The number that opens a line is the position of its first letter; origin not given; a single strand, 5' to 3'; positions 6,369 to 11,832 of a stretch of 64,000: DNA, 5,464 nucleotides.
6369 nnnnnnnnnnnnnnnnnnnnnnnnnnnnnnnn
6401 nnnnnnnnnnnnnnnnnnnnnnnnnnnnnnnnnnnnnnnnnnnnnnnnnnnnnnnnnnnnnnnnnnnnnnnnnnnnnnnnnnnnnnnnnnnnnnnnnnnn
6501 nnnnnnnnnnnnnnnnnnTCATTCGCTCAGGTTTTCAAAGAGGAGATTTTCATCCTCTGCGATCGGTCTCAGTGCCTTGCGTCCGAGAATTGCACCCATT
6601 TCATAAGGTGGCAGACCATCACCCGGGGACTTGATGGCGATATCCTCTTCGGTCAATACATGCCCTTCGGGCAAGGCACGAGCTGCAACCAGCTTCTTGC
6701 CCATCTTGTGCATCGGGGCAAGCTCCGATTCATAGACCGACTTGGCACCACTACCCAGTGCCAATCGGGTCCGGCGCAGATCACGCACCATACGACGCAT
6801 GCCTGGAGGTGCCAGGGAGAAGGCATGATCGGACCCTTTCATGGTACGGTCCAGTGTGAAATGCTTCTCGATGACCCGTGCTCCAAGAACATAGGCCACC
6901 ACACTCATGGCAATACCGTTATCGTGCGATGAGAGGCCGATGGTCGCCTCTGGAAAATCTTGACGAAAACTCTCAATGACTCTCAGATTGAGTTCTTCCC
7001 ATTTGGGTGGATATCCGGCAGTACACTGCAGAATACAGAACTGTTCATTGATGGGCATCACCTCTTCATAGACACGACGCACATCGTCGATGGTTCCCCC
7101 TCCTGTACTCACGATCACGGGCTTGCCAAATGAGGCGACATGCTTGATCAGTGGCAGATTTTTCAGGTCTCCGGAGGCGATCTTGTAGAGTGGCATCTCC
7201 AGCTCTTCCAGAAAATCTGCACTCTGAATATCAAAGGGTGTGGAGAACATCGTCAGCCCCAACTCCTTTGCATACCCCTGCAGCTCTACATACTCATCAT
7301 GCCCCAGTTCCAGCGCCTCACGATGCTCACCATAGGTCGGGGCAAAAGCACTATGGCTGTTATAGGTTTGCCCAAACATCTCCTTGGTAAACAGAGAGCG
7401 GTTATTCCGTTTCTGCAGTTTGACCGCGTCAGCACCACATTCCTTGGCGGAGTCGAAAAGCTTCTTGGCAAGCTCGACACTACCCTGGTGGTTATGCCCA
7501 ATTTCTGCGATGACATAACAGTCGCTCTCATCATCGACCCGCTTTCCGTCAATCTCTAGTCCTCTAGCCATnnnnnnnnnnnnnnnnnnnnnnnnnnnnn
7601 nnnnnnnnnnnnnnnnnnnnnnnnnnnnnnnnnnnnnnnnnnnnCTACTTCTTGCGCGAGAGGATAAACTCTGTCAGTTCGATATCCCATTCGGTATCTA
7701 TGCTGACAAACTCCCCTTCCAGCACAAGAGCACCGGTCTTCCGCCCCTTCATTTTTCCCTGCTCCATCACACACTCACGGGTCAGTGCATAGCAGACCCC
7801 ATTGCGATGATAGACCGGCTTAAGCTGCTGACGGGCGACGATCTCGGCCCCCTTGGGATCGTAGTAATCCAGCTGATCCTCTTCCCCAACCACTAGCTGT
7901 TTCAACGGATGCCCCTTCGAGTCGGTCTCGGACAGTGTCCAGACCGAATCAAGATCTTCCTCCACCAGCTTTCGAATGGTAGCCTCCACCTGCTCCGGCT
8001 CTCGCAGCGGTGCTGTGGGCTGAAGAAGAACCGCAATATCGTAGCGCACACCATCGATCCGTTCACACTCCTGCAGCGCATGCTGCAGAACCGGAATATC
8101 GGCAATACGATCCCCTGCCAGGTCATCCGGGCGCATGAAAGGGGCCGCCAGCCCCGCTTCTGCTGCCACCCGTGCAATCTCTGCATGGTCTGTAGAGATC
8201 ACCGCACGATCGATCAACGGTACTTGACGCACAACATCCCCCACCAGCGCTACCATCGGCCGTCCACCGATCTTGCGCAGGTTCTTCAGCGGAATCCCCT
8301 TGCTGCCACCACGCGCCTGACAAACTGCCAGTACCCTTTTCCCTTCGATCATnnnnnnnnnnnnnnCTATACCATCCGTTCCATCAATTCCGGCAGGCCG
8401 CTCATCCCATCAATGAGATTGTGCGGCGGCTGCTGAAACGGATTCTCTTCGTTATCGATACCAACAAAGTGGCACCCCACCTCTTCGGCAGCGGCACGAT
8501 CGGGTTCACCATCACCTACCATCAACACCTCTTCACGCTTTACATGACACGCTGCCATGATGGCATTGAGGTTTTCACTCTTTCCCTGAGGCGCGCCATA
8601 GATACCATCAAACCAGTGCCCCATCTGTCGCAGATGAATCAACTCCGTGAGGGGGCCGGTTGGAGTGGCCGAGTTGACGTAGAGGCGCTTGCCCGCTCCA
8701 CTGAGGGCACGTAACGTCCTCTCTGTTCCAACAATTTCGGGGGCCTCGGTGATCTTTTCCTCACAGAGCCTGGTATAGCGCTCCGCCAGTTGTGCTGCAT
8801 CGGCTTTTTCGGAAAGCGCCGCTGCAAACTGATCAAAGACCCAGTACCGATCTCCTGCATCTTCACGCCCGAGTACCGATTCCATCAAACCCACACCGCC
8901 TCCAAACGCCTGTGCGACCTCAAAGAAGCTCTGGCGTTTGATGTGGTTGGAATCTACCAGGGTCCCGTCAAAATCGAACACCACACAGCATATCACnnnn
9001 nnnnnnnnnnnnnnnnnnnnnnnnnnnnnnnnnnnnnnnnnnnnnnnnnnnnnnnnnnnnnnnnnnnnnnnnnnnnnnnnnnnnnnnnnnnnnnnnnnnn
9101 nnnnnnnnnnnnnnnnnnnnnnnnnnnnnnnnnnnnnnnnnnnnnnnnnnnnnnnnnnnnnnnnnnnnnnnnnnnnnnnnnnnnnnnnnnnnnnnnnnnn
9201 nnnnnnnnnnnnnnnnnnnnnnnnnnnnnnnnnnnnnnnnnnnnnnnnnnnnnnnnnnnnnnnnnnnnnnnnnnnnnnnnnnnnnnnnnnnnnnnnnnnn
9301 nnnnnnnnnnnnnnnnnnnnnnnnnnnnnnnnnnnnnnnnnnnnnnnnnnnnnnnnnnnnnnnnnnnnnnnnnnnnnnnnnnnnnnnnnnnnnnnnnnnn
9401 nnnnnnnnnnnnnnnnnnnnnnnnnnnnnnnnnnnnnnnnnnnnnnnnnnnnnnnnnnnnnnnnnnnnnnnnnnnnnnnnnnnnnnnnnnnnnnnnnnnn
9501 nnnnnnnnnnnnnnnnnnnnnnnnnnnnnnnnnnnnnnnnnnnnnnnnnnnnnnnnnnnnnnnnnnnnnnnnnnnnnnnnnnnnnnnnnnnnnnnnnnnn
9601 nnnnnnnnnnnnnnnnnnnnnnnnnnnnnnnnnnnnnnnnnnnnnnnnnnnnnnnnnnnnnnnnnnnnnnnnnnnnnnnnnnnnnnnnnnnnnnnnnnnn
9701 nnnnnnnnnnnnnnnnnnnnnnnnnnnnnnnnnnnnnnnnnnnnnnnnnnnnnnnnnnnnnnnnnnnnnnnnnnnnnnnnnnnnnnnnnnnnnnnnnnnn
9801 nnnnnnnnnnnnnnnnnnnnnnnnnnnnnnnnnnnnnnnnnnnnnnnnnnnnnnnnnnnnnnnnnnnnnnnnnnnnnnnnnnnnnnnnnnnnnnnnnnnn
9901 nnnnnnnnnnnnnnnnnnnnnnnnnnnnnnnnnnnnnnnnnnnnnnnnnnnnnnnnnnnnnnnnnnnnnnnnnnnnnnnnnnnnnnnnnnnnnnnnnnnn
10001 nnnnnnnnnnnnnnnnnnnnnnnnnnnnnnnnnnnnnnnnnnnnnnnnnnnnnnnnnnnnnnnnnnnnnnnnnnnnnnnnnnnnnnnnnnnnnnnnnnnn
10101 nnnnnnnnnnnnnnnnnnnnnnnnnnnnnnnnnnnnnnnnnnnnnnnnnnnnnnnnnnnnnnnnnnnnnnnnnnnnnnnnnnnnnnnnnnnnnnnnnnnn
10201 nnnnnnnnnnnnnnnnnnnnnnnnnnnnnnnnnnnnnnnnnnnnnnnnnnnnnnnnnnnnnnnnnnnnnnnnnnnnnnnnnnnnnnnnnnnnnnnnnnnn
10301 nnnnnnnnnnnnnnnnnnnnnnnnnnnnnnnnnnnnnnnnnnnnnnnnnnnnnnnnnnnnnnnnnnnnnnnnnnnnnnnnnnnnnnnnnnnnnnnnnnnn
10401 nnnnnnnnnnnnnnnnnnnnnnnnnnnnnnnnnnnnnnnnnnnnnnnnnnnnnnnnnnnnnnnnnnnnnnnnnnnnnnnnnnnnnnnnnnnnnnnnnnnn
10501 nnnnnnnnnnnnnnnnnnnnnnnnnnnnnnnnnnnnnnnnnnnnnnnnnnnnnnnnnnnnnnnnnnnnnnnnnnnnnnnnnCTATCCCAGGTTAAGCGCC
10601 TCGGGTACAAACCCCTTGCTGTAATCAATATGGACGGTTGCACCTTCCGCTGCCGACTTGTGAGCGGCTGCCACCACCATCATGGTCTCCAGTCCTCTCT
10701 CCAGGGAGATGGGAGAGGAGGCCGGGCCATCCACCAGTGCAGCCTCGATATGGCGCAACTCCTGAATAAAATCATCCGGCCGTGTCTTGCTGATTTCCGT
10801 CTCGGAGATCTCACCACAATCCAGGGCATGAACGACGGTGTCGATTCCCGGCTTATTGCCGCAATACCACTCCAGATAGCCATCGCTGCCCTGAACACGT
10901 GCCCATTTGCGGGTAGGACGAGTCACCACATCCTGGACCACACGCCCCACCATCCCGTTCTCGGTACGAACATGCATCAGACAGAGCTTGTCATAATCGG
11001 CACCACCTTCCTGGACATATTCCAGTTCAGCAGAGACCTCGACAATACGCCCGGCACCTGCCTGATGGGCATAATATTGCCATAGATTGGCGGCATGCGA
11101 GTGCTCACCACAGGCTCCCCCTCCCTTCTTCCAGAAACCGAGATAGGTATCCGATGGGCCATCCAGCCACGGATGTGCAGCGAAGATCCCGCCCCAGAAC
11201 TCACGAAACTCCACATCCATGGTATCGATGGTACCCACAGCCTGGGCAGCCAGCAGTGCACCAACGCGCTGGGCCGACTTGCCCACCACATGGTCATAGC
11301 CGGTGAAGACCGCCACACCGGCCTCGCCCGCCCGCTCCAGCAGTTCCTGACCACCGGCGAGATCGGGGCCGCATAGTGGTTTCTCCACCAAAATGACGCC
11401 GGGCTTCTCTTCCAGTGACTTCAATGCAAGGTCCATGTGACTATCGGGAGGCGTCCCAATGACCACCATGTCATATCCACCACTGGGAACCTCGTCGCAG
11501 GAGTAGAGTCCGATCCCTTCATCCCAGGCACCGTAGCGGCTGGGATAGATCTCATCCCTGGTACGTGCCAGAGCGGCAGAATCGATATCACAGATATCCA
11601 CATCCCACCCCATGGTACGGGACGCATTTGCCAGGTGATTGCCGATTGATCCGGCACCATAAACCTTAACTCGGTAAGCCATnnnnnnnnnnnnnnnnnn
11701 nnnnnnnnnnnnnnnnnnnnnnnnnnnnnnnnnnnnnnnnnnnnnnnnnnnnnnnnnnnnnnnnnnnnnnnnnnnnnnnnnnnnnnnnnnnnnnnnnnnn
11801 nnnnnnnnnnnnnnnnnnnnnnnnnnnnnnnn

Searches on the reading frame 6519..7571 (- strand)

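Call 7: search_protein_families(library=pfam, proteins=[window:6519-7571:-], max_evalue=0.001)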
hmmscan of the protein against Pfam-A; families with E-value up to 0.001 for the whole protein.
window:6519-7571:- (350 aa): 2 families
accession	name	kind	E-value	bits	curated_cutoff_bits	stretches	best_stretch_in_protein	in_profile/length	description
PF03102.20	NeuB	-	1.6e-78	264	22.1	1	40-277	3-241/241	NeuB family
PF08666.17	SAF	-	7.4e-12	46.1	21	1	294-346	4-60/63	SAF domain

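Call 53: search_protein_families(library=ncbifam, proteins=[window:6519-7571:-], max_evalue=1e-10)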
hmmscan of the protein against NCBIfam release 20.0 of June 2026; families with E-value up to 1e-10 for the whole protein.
window:6519-7571:- (350 aa): 2 families
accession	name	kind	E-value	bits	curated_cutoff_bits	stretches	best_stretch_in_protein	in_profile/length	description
TIGR03569.1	NeuB_NnaB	equivalog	1.6e-90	303.5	399.65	1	18-343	1-329/329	N-acetylneuraminate synthase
TIGR03586.1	PseI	equivalog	4.6e-73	246.3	340.25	1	18-342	2-326/327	pseudaminic acid synthase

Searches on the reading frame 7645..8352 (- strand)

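Call 7: search_protein_families(library=pfam, proteins=[window:7645-8352:-], max_evalue=0.001)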
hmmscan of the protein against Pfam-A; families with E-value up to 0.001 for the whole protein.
window:7645-8352:- (235 aa): 1 family
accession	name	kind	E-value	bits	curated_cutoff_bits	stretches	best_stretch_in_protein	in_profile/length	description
PF02348.25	CTP_transf_3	-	2.5e-19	70.4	22.6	1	9-190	2-162/217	Cytidylyltransferase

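Call 53: search_protein_families(library=ncbifam, proteins=[window:7645-8352:-], max_evalue=1e-10)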
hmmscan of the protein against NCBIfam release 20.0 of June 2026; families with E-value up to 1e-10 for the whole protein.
window:7645-8352:- (235 aa): 3 families
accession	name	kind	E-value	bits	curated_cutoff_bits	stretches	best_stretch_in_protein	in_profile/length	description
TIGR03584.1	PseF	equivalog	1.8e-35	122.6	205.7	1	8-230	1-219/222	pseudaminic acid cytidylyltransferase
NF003952.0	PRK05450.1-5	subfamily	1.9e-12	46.9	193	1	6-141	2-128/250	3-deoxy-manno-octulosonate cytidylyltransferase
NF009905.0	PRK13368.1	subfamily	1.6e-11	44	255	1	7-142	3-127/243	3-deoxy-manno-octulosonate cytidylyltransferase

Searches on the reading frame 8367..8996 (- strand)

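Call 7: search_protein_families(library=pfam, proteins=[window:8367-8996:-], max_evalue=0.001)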
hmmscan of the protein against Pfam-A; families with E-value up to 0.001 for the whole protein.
window:8367-8996:- (209 aa): 4 families
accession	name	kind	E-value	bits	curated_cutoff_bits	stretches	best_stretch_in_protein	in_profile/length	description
PF13419.12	HAD_2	-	9.4e-16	58.9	23.8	1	5-180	1-178/178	Haloacid dehalogenase-like hydrolase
PF00702.32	Hydrolase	-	1.6e-15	58.4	26.4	1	4-174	3-191/191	haloacid dehalogenase-like hydrolase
PF12710.13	HAD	-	5.6e-07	30.6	27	1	5-171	1-189/189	haloacid dehalogenase-like hydrolase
PF13242.12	Hydrolase_like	-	6.3e-05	23.2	22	1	143-181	10-49/75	HAD-hyrolase-like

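Call 53: search_protein_families(library=ncbifam, proteins=[window:8367-8996:-], max_evalue=1e-10)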
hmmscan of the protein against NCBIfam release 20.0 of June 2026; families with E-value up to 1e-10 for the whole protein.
window:8367-8996:- (209 aa): 0 families

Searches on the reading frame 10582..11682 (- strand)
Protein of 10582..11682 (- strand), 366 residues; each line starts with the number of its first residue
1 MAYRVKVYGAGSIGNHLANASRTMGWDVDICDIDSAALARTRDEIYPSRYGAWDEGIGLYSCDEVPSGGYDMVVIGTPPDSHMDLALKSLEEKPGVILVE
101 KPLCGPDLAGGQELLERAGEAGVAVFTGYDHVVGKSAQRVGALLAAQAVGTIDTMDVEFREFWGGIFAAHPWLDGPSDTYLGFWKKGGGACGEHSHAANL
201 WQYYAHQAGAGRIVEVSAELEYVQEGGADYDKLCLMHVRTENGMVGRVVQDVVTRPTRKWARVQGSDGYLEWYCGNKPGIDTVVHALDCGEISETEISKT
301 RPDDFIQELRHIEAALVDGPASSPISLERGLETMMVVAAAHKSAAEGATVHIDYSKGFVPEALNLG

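Call 7: search_protein_families(library=pfam, proteins=[window:10582-11682:-], max_evalue=0.001)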
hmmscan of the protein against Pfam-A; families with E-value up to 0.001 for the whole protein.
window:10582-11682:- (366 aa): 2 families
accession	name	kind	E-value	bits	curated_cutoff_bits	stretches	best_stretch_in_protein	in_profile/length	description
PF01408.29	GFO_IDH_MocA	-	1.9e-10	41.9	24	1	4-129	2-120/120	Oxidoreductase family, NAD-binding Rossmann fold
PF22725.1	GFO_IDH_MocA_C3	-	1.1e-07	32.3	27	1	138-271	2-124/124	GFO/IDH/MocA C-terminal domain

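Call 53: search_protein_families(library=ncbifam, proteins=[window:10582-11682:-], max_evalue=1e-10)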
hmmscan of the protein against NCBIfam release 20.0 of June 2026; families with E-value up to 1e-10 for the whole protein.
window:10582-11682:- (366 aa): 0 families
